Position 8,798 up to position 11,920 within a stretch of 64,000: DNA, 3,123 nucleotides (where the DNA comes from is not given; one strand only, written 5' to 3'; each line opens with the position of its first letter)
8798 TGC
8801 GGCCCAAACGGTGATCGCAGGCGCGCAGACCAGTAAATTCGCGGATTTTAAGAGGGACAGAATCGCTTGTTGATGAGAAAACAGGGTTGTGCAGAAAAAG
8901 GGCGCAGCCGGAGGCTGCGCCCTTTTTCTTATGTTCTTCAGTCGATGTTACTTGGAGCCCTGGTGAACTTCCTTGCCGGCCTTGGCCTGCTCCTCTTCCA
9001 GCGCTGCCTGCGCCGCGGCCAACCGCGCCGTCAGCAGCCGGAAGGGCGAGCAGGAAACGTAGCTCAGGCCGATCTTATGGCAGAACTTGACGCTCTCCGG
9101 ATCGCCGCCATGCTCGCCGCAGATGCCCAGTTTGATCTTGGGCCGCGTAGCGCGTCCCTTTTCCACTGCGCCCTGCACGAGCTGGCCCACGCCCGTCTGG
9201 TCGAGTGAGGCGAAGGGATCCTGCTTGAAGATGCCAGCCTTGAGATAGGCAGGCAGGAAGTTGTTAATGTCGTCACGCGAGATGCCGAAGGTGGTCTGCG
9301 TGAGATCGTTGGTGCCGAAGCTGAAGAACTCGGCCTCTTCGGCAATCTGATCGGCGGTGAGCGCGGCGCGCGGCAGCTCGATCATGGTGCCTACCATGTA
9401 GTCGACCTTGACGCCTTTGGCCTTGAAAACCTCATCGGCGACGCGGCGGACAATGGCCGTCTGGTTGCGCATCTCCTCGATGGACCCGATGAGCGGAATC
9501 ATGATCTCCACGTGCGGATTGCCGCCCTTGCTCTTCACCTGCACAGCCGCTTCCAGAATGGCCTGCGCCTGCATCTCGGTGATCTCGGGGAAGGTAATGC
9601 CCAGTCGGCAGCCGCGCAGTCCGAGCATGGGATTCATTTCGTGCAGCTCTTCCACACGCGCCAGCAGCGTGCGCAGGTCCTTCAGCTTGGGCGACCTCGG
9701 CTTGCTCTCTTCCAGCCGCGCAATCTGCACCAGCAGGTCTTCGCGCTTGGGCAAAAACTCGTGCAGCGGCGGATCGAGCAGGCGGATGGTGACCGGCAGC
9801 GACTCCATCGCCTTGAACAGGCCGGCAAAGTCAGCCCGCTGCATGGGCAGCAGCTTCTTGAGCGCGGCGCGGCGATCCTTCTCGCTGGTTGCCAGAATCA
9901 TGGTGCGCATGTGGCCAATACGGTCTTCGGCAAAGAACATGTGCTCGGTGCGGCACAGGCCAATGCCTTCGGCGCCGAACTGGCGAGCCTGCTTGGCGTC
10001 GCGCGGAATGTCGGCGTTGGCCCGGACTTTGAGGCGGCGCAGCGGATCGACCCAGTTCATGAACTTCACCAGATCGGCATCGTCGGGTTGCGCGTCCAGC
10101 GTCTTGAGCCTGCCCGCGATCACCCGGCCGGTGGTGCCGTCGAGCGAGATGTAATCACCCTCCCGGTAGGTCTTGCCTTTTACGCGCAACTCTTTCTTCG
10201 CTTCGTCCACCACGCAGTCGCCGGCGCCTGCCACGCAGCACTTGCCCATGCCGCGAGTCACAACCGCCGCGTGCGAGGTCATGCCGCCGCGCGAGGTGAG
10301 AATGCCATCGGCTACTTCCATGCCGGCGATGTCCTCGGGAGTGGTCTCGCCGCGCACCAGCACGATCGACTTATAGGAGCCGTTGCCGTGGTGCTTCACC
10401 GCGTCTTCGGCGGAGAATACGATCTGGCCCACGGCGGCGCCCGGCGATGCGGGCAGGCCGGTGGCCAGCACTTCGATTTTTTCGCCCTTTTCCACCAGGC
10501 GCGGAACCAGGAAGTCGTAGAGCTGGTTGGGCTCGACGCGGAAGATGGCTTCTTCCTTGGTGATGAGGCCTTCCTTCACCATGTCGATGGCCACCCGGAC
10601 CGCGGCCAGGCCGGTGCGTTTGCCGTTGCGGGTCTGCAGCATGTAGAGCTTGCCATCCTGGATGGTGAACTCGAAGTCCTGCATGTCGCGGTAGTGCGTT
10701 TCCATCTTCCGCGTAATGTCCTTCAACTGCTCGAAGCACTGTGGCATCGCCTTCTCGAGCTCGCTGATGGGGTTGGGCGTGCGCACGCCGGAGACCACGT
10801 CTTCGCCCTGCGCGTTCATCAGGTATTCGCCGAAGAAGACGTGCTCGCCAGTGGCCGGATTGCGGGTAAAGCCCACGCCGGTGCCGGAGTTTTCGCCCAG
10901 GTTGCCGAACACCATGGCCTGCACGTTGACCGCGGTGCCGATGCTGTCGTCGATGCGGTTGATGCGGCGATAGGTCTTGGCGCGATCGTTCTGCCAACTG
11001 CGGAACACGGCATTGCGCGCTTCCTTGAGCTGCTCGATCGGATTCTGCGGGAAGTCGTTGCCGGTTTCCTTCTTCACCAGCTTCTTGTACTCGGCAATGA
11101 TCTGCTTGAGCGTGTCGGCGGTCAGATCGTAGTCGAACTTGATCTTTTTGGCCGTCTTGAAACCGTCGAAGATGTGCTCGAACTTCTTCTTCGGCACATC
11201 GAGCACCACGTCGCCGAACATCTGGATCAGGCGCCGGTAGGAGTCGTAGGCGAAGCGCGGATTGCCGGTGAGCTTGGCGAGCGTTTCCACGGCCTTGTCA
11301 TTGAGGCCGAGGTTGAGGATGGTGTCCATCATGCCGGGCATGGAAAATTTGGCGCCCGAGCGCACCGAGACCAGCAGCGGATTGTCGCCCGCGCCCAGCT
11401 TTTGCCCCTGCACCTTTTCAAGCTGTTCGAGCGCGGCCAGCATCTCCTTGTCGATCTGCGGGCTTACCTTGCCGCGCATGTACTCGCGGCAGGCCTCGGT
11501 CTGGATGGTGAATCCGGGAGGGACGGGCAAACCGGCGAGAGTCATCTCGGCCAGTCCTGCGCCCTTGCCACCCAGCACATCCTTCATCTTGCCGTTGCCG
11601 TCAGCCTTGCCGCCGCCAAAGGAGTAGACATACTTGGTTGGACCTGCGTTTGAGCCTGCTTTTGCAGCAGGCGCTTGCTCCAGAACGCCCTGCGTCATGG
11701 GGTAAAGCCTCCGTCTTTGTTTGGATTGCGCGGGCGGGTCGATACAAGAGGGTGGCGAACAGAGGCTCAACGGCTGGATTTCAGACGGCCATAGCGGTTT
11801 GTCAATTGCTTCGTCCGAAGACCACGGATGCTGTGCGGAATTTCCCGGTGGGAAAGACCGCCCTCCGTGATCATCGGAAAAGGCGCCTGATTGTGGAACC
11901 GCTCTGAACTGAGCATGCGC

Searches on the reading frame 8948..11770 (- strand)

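Call 65: search_protein_families(library=pfam, proteins=[window:8948-11770:-], max_evalue=0.0001)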
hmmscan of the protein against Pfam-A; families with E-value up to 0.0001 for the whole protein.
window:8948-11770:- (940 aa): 3 families
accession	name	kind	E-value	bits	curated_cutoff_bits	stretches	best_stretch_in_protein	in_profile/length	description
PF02896.24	PEP-utilizers_C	-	1.4e-85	287.5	22.8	1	565-922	5-291/293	PEP-utilising enzyme, PEP-binding domain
PF01326.24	PPDK_N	-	2.4e-52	178.7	27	3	102-334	77-219/328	Pyruvate phosphate dikinase, AMP/ATP-binding domain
PF00391.29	PEP-utilizers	-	2.9e-21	75.3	23.1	1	469-548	5-72/72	PEP-utilising enzyme, mobile domain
